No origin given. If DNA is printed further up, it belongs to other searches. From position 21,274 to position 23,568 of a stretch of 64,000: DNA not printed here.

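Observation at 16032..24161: Seven translationally coupled genes form an envelope-modification operon of unknown product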

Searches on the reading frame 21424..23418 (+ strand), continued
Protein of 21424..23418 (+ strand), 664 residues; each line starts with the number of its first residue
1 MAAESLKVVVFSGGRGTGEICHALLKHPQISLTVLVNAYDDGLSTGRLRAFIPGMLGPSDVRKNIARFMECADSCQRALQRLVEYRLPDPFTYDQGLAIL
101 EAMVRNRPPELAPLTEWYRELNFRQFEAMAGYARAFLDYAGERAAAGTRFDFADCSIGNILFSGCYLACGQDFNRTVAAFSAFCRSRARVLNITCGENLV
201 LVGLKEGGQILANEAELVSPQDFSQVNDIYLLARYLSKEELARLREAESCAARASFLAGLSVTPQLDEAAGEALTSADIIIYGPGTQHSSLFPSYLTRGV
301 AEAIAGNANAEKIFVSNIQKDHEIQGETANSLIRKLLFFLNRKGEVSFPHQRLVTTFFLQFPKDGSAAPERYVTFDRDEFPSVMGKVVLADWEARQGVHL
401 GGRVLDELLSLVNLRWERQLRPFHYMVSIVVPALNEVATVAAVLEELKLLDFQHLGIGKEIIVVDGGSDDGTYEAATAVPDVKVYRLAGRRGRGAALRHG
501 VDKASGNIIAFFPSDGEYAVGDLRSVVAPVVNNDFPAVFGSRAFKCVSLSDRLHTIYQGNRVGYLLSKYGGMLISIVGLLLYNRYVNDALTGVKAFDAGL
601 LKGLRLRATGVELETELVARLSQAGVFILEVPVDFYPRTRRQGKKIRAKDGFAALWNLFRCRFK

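Call 26: search_protein_families(library=pfam, proteins=[L080:18710-19900:-, L030:12711-13676:+, L055:14020-14811:-, L062:5337-5921:+, L053:13131-14840:+, L062:9184-10449:-, L074:14393-15313:-, L025:8557-9969:+, L024:2-1330:+, L063:6251-7525:+], max_evalue=0.001)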
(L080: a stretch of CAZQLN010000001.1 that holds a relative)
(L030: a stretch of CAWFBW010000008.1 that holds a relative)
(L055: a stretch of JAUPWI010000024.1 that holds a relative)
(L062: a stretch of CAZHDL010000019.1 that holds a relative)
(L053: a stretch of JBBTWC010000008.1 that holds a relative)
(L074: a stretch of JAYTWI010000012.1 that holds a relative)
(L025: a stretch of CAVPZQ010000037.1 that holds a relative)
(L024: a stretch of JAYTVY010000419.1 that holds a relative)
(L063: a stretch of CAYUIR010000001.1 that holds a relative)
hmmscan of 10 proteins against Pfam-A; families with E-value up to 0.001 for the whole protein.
L080:18710-19900:- (396 aa): 4 families
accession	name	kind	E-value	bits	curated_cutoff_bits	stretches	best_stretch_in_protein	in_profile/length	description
PF00534.26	Glycos_transf_1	-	1.4e-42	145.6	26.4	1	205-368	3-169/172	Glycosyl transferases group 1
PF13692.12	Glyco_trans_1_4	-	3.1e-36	125.2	27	1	218-357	2-142/142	Glycosyl transferases group 1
PF13439.12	Glyco_transf_4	-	2e-14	54.4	28.5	1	41-196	2-169/170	Glycosyltransferase Family 4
PF13524.12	Glyco_trans_1_2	-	4.8e-05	23.8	25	1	284-381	39-138/144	Glycosyl transferase-like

L030:12711-13676:+ (321 aa): 8 families
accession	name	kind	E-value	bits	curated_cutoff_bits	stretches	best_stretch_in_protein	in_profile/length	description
PF01370.27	Epimerase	-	1.9e-59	201.4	20.9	1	30-260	2-240/240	NAD dependent epimerase/dehydratase family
PF16363.11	GDP_Man_Dehyd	-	5.4e-51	174.4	27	1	30-316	1-331/332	GDP-mannose 4,6 dehydratase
PF01073.25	3Beta_HSD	-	1.7e-25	90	22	1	30-249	1-230/280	3-beta hydroxysteroid dehydrogenase/isomerase family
PF07993.18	NAD_binding_4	-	5.7e-18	65.4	20.1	2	82-237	80-251/258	Male sterility protein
PF02719.21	Polysacc_synt_2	-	1.1e-16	61.4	20.2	1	30-275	2-244/293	Polysaccharide biosynthesis protein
PF04321.23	RmlD_sub_bind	-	8.1e-13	48.5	27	1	28-225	2-176/287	RmlD substrate binding domain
PF13460.12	NAD_binding_10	-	1.9e-12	47.9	27.2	1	33-154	1-111/184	NAD(P)H-binding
PF05368.20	NmrA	-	7.2e-10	39.4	27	1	29-141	5-107/298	NmrA-like family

L055:14020-14811:- (263 aa): 3 families
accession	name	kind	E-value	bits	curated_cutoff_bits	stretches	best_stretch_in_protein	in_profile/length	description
PF00535.33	Glycos_transf_2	-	1.9e-26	93.4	23.3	1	5-154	2-154/168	Glycosyl transferase family 2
PF10111.15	Glyco_tranf_2_2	-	3.2e-08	33.8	27.3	1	5-195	2-210/276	Glycosyltransferase like family 2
PF13641.12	Glyco_tranf_2_3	-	3.3e-08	34.3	27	1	3-185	3-194/230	Glycosyltransferase like family 2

L062:5337-5921:+ (194 aa): 1 family
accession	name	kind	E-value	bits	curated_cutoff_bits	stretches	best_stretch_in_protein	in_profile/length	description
PF04138.20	GtrA_DPMS_TM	-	1.9e-21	76.8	26.1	1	62-175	1-115/117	GtrA/DPMS, transmembrane domain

L053:13131-14840:+ (569 aa): 0 families

L062:9184-10449:- (421 aa): 3 families
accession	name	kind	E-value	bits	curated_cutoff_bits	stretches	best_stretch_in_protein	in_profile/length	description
PF13692.12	Glyco_trans_1_4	-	6.9e-14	52.7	27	1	208-330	3-126/142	Glycosyl transferases group 1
PF00534.26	Glycos_transf_1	-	3.9e-13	49.7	26.4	1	214-331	24-143/172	Glycosyl transferases group 1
PF20706.3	GT4-conflict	-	7.7e-08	32.2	26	1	182-312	170-313/385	Family 4 Glycosyltransferase in conflict systems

L074:14393-15313:- (306 aa): 6 families
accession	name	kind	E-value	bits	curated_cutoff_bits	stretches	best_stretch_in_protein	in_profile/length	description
PF08241.18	Methyltransf_11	-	1.9e-12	48.1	21.2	1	86-179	1-95/95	Methyltransferase domain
PF13649.12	Methyltransf_25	-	1.6e-10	41.9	27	1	86-171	2-93/97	Methyltransferase domain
PF08242.18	Methyltransf_12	-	1.8e-09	38.6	30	1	86-173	1-94/98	Methyltransferase domain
PF13489.12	Methyltransf_23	-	1.1e-08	35.5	27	1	69-188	11-125/164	Methyltransferase domain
PF13847.12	Methyltransf_31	-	4e-08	33.5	27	1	81-182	3-112/145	Methyltransferase domain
PF08003.17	Methyltransf_9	-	9.2e-08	31.8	23.8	1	78-179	112-217/315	Protein of unknown function (DUF1698)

L025:8557-9969:+ (470 aa): 6 families
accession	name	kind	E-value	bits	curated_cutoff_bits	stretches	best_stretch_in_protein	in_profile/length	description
PF13419.12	HAD_2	-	1.5e-24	87.5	23.8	1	9-188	1-178/178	Haloacid dehalogenase-like hydrolase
PF00702.32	Hydrolase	-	4.2e-24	86.4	26.4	1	6-182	1-191/191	haloacid dehalogenase-like hydrolase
PF12804.13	NTP_transf_3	-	3.1e-14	53.9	27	1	226-374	1-144/160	MobA-like NTP transferase domain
PF01128.25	IspD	-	7.3e-07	29.6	27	1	226-291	3-66/221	2-C-methyl-D-erythritol 4-phosphate cytidylyltransferase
PF13242.12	Hydrolase_like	-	9.6e-06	25.9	22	1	144-212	3-75/75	HAD-hyrolase-like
PF12710.13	HAD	-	0.00064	20.6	27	0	9-141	1-147/189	haloacid dehalogenase-like hydrolase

L024:2-1330:+ (442 aa): 1 family
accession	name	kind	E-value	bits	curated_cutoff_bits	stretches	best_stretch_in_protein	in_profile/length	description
PF00733.27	Asn_synthase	-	9e-101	338.5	21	1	56-422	1-353/354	Asparagine synthase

L063:6251-7525:+ (424 aa): 1 family
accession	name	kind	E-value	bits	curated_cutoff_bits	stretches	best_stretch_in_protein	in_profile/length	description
PF01943.22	Polysacc_synt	-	1.1e-07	32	28.2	1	31-292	7-273/274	Polysaccharide biosynthesis protein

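Call 27: search_protein_families(library=pfam, proteins=[L017:12680-14161:+, L052:1841-3364:-, L063:856-1590:-, L023:1507-5427:-, L066:7647-9290:+, L079:14620-16197:+, L062:10374-11171:-, L064:5425-7029:+, L059:2633-3328:+, L014:6228-8507:+], max_evalue=0.001)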
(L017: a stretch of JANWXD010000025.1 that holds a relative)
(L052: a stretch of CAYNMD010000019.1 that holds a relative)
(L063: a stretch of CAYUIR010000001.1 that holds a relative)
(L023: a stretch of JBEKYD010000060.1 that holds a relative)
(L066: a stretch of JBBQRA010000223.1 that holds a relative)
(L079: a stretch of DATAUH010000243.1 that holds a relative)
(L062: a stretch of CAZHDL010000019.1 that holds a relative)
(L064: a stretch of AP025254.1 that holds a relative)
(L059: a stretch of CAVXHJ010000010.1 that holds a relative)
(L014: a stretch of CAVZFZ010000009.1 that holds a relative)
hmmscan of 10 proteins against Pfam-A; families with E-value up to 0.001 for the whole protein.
L017:12680-14161:+ (493 aa): 0 families

L052:1841-3364:- (507 aa): 1 family
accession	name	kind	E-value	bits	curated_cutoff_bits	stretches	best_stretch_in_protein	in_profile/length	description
PF02366.24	PMT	-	3.8e-07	30.4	22.7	1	175-324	82-234/245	Dolichyl-phosphate-mannose-protein mannosyltransferase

L063:856-1590:- (244 aa): 0 families

L023:1507-5427:- (1306 aa): 0 families

L066:7647-9290:+ (547 aa): 1 family
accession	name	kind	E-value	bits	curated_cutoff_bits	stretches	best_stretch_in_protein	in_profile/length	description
PF13231.12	PMT_2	-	9.4e-10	39.4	26.1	1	120-275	3-158/160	Dolichyl-phosphate-mannose-protein mannosyltransferase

L079:14620-16197:+ (525 aa): 1 family
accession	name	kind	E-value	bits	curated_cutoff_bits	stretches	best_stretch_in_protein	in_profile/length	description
PF13231.12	PMT_2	-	3.3e-09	37.6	26.1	1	74-228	4-155/160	Dolichyl-phosphate-mannose-protein mannosyltransferase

L062:10374-11171:- (265 aa): 7 families
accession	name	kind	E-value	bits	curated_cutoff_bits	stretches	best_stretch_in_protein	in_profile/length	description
PF08241.18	Methyltransf_11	-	6.7e-17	62.4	21.2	1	60-152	1-95/95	Methyltransferase domain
PF13649.12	Methyltransf_25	-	1.4e-15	58.2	27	1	59-148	1-97/97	Methyltransferase domain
PF13489.12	Methyltransf_23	-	6e-09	36.3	27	1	51-206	18-163/164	Methyltransferase domain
PF13847.12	Methyltransf_31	-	4.9e-08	33.2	27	1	54-156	2-113/145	Methyltransferase domain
PF05724.17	TPMT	-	2.2e-07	31.2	26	1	19-93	2-75/218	Thiopurine S-methyltransferase (TPMT)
PF08242.18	Methyltransf_12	-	7.1e-07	30.3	30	1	60-150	1-98/98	Methyltransferase domain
PF02353.26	CMAS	-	2.5e-05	24.2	27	1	48-153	55-165/273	Mycolic acid cyclopropane synthetase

L064:5425-7029:+ (534 aa): 1 family
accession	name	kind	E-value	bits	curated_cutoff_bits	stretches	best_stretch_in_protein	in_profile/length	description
PF04932.20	Wzy_C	-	8e-21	74.8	31.7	1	299-452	5-149/149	O-Antigen ligase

L059:2633-3328:+ (231 aa): 2 families
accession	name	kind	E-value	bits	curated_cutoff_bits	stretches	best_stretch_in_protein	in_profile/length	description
PF05711.17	TylF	-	4.9e-19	69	23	1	71-211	90-245/264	Macrocin-O-methyltransferase (TylF)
PF13578.12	Methyltransf_24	-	1.8e-10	42.1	26.3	1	78-194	2-105/105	Methyltransferase domain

L014:6228-8507:+ (759 aa): 1 family
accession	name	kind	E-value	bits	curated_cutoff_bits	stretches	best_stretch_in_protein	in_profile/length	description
PF09586.16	YfhO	-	5e-14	52.1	28.5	1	665-733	766-835/835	Bacterial membrane protein YfhO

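Call 29: search_solved_structures(query=A1, max_evalue=0.001, show_alignments=3)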
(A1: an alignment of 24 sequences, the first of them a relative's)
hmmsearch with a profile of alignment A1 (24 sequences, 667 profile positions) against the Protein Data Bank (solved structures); distinct sequences matched with E-value up to 0.001: 40.
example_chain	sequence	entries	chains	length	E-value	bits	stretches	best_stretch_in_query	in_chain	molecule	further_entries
2hzb_A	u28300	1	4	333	1.2e-22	83.3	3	272-323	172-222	Hypothetical UPF0052 protein BH3568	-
2o2z_A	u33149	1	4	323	1.9e-22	82.6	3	272-323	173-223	hypothetical protein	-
2ppv_A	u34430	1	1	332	2e-20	75.9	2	5-91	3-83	Uncharacterized protein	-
5mlz_A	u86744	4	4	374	1.4e-18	69.8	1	425-661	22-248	Dolichol monophosphate mannose synthase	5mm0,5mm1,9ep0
2q7x_A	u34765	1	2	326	8.4e-18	67.3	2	263-416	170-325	UPF0052 protein SP_1565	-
2p0y_A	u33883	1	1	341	8.4e-17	64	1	259-426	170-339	Hypothetical protein lp_0780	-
9omh_A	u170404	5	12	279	1.3e-12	50.1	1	426-541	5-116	Glycosyltransferase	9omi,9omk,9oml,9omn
9omm_A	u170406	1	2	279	1.3e-12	50.1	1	426-541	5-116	Glycosyltransferase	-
9omj_A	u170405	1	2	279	1.5e-12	49.9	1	427-541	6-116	Glycosyltransferase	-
5eke_A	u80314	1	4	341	4.3e-12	48.4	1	427-544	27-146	Uncharacterized glycosyltransferase sll0501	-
5ekp_C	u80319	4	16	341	4.3e-12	48.4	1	427-544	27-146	Uncharacterized glycosyltransferase sll0501 | Glycosyltransferase sll0501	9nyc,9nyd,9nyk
9nye_A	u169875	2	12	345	4.4e-12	48.4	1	427-544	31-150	Glycosyltransferase sll0501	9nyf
8vh7_A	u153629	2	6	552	1.3e-10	43.5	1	421-537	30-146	Heparosan synthase B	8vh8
8viw_A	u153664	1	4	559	1.3e-10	43.5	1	421-537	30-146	Heparosan synthase B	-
6p61_A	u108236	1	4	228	2.4e-10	42.6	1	427-533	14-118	Glycosyltransferase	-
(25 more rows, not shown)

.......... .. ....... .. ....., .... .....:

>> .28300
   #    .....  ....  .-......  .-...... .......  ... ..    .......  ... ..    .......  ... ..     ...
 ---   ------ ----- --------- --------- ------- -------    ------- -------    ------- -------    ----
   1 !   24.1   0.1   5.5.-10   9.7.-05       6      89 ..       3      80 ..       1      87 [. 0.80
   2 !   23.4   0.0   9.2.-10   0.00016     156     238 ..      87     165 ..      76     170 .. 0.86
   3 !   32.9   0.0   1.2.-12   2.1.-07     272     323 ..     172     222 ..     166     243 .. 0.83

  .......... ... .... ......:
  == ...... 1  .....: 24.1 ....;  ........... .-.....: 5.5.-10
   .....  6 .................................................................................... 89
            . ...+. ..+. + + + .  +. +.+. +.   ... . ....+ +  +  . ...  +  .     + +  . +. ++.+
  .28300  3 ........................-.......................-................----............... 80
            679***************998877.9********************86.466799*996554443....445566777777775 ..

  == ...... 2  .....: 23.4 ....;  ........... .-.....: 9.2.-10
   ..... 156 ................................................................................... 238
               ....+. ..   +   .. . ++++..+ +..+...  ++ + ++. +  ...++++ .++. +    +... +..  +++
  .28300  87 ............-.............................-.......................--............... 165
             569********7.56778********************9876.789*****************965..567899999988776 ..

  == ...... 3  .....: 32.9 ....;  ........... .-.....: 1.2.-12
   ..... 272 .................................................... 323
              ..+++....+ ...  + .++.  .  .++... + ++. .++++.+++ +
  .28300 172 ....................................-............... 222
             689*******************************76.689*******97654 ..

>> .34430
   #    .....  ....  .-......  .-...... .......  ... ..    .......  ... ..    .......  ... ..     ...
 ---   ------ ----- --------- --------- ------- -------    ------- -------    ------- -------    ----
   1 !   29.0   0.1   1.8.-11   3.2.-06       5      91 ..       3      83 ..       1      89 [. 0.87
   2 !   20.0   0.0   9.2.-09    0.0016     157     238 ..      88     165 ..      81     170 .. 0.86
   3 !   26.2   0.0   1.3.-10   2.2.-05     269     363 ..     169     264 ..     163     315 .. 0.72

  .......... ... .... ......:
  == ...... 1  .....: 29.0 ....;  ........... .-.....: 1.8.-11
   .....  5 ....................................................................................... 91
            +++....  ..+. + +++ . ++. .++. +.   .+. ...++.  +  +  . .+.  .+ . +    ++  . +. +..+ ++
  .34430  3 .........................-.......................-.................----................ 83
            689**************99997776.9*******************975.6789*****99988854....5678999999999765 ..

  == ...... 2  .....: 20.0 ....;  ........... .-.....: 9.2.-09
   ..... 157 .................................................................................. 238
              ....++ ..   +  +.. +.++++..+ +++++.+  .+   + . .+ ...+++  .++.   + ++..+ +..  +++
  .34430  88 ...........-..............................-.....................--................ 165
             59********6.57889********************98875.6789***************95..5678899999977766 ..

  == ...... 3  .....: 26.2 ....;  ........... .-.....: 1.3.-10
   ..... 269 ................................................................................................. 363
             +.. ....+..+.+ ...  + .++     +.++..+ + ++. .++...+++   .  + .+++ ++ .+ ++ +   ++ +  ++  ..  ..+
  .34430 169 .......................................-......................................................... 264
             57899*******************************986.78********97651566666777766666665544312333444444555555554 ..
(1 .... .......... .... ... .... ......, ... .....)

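Call 49: search_protein_families(library=pfam, alignment_id=A3, max_evalue=0.001)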
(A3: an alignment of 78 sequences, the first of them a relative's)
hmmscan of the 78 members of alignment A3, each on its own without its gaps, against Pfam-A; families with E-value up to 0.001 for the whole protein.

A. member 1, L006:4555-5898:+ (447 aa): 1 family
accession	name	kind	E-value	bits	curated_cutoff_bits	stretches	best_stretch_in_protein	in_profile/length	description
PF13231.12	PMT_2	-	5.4e-06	27.1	26.1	1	104-253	4-153/160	Dolichyl-phosphate-mannose-protein mannosyltransferase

B. families by the number of members that match (of 78 scanned): 20 families
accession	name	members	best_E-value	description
PF13231.12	PMT_2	12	3.8e-16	Dolichyl-phosphate-mannose-protein mannosyltransferase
PF01943.22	Polysacc_synt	9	4e-38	Polysaccharide biosynthesis protein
PF07690.21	MFS_1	4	7.4e-57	Major Facilitator Superfamily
PF09586.16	YfhO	4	8.1e-20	Bacterial membrane protein YfhO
PF04932.20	Wzy_C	3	1.9e-18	O-Antigen ligase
PF20604.3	DUF6798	3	0.00064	Domain of unknown function (DUF6798)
PF13440.11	Polysacc_synt_3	2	1.2e-15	Polysaccharide biosynthesis protein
PF00873.25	ACR_tran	1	8.5e-215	AcrB/AcrD/AcrF family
PF03706.18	LPG_synthase_TM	1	5.4e-41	Lysylphosphatidylglycerol synthase TM region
PF12704.14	MacB_PCD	1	1.7e-39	MacB-like periplasmic core domain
PF00953.26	Glycos_transf_4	1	1.3e-36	Glycosyl transferase family 4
PF03062.24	MBOAT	1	6.8e-30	MBOAT, membrane-bound O-acyltransferase family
PF02687.27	FtsX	1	4.3e-26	FtsX-like permease C-terminal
PF00083.30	Sugar_tr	1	2.4e-08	Sugar (and other) transporter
PF02366.24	PMT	1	3.8e-07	Dolichyl-phosphate-mannose-protein mannosyltransferase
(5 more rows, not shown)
